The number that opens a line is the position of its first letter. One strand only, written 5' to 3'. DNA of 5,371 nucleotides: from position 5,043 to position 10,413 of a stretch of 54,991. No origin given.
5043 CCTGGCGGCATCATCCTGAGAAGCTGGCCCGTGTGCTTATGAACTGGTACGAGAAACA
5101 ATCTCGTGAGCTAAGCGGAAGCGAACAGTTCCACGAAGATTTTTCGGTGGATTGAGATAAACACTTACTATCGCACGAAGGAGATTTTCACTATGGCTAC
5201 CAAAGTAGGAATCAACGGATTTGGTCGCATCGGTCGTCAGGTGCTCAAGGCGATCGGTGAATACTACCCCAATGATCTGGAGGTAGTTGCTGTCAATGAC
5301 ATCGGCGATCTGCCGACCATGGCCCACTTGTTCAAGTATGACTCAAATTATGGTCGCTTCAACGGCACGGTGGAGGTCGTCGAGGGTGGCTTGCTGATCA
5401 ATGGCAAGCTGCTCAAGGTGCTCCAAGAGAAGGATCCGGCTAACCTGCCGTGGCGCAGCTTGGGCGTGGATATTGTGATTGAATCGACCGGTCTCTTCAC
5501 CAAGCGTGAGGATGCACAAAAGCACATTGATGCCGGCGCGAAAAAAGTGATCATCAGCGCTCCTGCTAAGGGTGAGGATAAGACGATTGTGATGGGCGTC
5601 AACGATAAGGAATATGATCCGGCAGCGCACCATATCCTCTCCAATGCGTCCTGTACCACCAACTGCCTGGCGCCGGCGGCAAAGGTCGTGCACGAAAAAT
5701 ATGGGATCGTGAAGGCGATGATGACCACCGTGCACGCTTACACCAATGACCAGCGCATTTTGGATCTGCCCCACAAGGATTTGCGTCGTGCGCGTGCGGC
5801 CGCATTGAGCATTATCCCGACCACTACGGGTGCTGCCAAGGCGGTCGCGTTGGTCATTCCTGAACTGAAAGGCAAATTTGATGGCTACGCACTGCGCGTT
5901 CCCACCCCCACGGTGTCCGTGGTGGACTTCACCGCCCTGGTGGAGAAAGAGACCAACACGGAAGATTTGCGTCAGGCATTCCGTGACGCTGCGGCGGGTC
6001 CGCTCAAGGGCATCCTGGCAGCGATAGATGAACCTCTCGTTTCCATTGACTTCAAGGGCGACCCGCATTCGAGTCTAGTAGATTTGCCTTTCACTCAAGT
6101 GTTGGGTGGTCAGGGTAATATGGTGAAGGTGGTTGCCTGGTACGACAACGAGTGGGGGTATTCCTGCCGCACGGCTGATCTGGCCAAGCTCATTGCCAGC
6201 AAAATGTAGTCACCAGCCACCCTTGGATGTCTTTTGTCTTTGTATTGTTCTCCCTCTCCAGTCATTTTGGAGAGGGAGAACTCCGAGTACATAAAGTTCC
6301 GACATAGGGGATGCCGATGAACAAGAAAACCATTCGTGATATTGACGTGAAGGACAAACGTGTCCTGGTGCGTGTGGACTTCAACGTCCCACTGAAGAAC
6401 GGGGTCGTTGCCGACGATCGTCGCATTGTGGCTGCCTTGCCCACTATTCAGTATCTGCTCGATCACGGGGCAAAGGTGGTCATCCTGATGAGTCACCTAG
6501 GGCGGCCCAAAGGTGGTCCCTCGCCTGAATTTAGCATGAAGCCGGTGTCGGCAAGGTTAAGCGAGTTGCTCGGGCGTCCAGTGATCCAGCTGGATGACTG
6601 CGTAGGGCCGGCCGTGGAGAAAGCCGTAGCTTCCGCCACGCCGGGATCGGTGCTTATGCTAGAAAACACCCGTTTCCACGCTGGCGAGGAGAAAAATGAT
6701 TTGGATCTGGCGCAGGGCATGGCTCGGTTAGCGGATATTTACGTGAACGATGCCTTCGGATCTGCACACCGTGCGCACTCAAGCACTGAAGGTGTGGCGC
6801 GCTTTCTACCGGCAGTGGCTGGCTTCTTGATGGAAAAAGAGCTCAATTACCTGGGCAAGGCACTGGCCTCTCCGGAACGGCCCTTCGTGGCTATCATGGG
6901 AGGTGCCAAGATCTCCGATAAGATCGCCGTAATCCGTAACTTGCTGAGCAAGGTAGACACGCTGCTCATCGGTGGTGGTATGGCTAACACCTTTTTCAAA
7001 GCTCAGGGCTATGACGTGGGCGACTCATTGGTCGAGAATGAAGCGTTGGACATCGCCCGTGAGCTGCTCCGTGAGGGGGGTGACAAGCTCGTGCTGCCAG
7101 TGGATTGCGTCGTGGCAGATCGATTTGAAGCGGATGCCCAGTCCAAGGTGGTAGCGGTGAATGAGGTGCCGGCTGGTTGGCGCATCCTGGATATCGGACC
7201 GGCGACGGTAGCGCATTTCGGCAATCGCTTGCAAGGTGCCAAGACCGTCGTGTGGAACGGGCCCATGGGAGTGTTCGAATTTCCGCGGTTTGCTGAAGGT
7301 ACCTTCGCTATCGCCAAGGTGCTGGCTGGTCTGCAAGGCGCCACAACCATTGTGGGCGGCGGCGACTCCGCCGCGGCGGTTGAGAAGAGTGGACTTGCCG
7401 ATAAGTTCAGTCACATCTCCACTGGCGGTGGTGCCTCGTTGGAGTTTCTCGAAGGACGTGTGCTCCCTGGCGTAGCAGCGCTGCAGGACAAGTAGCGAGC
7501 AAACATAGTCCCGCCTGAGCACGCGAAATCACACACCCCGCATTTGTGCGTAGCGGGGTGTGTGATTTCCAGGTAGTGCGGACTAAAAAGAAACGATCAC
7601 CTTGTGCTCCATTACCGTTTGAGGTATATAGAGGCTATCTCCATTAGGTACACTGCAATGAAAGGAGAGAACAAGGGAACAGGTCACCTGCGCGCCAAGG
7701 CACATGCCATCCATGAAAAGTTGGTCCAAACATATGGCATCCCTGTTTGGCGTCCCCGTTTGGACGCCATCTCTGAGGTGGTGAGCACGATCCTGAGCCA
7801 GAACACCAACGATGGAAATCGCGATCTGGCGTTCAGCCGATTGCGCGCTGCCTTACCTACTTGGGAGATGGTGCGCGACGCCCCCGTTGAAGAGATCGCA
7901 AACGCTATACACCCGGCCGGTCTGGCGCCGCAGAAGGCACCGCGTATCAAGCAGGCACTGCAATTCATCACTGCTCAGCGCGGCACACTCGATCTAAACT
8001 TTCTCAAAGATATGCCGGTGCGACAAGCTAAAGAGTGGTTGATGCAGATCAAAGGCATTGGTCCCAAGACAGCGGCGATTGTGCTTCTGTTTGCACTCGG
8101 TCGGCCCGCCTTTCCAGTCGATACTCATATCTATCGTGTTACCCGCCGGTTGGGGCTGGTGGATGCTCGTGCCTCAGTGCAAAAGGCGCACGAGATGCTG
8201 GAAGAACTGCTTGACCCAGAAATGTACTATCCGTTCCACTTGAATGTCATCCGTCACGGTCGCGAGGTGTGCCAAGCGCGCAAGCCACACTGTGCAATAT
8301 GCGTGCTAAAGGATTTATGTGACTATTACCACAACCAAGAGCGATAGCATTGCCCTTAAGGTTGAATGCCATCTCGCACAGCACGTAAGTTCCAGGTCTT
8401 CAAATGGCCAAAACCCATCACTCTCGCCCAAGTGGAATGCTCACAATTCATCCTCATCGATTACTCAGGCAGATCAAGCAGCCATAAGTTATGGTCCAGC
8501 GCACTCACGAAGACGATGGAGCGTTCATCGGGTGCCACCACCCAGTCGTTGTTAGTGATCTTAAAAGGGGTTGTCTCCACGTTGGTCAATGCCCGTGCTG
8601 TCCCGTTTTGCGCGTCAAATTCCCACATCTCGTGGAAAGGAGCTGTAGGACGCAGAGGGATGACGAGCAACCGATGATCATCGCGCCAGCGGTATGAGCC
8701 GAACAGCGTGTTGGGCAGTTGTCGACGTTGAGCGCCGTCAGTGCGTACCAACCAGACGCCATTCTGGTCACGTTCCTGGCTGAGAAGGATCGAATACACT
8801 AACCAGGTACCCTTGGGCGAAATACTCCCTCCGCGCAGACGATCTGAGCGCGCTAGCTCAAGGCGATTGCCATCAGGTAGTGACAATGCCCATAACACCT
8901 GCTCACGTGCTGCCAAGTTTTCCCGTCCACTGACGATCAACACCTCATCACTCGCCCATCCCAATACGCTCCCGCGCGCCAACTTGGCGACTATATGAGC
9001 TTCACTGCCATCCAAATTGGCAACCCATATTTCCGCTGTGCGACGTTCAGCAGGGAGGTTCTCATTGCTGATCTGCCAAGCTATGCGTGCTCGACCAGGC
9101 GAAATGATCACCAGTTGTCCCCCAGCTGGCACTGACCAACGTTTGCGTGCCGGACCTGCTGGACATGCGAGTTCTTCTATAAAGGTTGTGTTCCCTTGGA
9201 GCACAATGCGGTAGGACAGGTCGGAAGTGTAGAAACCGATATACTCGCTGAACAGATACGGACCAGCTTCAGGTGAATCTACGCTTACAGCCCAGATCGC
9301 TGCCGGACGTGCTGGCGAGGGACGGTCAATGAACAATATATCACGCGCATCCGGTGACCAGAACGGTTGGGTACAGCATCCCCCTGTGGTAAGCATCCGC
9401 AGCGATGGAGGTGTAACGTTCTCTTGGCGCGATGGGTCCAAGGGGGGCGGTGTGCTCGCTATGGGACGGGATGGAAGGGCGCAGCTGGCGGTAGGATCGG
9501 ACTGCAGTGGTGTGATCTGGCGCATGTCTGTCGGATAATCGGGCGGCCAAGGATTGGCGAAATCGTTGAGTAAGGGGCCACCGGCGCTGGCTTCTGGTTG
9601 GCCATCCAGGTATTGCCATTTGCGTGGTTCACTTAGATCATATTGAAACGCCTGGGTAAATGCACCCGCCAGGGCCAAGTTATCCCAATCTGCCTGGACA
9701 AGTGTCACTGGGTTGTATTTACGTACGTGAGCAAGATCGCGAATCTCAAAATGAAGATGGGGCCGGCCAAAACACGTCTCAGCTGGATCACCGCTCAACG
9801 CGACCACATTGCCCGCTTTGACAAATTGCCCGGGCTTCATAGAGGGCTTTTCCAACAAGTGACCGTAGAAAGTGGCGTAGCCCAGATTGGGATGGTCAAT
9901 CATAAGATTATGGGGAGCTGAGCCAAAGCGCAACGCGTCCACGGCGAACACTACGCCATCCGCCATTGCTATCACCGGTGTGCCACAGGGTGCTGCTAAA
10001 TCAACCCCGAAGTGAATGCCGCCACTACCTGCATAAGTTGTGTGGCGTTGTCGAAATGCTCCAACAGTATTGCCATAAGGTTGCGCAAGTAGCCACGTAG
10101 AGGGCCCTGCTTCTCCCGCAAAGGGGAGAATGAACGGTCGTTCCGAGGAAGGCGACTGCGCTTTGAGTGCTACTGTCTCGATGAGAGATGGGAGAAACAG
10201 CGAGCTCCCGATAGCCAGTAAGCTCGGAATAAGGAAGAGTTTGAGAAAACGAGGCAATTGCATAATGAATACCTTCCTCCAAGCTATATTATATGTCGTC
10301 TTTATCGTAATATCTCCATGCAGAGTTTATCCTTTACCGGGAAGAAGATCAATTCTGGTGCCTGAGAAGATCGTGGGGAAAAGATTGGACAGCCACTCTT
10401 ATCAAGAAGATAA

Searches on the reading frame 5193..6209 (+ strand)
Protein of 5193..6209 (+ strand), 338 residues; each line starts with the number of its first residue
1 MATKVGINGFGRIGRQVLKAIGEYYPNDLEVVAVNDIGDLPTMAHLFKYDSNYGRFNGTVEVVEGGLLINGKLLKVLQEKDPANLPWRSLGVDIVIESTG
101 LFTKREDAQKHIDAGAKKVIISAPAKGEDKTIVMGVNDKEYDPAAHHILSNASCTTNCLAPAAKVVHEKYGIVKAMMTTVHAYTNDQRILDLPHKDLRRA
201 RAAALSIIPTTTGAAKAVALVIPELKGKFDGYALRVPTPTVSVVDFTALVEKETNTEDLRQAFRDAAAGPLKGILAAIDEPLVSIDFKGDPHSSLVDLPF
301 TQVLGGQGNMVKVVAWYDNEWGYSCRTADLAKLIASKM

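Call 23: search_protein_families(library=pfam, proteins=[window:5193-6209:+], max_evalue=0.00001)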
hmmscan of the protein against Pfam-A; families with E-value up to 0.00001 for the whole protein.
window:5193-6209:+ (338 aa): 2 families
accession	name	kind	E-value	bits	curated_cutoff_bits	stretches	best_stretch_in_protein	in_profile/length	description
PF02800.25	Gp_dh_C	-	8.4e-62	207.9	24.4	1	159-317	1-158/158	Glyceraldehyde 3-phosphate dehydrogenase, C-terminal domain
PF00044.30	Gp_dh_N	-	4.1e-37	126.9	31.7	1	4-104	2-100/101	Glyceraldehyde 3-phosphate dehydrogenase, NAD binding domain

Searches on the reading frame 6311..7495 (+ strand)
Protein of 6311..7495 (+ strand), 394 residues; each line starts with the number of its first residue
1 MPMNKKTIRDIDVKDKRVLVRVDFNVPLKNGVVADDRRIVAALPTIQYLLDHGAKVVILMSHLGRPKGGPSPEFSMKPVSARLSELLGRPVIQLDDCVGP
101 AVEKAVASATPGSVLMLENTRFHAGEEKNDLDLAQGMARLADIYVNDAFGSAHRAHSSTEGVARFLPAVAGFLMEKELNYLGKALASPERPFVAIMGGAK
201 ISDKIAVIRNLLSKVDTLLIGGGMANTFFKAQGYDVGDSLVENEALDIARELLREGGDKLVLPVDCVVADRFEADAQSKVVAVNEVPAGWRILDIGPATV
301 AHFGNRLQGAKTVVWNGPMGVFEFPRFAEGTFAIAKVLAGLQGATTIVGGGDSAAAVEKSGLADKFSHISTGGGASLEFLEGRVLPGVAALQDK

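Call 23: search_protein_families(library=pfam, proteins=[window:6311-7495:+], max_evalue=0.00001)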
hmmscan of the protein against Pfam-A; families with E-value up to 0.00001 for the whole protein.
window:6311-7495:+ (394 aa): 1 family
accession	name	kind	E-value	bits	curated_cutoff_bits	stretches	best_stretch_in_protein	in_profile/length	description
PF00162.24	PGK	-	1.5e-165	551.3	27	1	8-383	1-379/379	Phosphoglycerate kinase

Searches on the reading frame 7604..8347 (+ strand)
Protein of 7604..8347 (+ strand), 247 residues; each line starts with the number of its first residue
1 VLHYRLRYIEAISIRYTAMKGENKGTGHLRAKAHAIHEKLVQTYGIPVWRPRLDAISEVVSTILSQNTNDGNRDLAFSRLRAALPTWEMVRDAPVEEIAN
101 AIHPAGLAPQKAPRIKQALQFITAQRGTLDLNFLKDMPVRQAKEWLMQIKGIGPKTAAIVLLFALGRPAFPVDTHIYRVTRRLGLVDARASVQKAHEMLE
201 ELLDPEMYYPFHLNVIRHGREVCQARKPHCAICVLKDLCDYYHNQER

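Call 23: search_protein_families(library=pfam, proteins=[window:7604-8347:+], max_evalue=0.00001)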
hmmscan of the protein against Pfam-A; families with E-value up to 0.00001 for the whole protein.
window:7604-8347:+ (247 aa): 1 family
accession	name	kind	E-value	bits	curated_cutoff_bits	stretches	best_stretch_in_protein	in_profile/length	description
PF00730.31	HhH-GPD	-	4e-17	63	26.2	1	60-204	1-107/108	HhH-GPD superfamily base excision DNA repair protein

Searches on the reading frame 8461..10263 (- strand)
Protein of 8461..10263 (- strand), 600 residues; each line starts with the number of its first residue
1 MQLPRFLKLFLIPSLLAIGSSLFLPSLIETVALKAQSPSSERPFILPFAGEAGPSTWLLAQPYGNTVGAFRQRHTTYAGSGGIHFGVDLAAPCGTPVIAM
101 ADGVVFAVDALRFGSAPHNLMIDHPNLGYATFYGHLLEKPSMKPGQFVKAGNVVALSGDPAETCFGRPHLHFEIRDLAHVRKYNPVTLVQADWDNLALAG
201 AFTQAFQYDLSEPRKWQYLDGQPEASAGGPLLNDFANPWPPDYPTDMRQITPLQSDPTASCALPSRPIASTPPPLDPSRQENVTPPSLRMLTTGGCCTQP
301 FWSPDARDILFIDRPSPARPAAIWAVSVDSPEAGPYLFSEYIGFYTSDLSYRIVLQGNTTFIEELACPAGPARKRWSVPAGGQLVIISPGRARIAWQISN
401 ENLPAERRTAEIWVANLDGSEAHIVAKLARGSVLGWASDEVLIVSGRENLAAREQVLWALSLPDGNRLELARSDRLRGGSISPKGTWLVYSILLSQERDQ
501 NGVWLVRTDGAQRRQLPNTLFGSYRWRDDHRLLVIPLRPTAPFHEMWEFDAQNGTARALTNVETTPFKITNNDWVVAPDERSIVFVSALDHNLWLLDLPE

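Call 23: search_protein_families(library=pfam, proteins=[window:8461-10263:-], max_evalue=0.00001)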
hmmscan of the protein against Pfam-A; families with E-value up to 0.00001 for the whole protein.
window:8461-10263:- (600 aa): 1 family
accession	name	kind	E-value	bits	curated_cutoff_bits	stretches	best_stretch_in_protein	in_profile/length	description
PF01551.29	Peptidase_M23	-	2.8e-19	69.5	28.7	1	83-176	2-89/96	Peptidase family M23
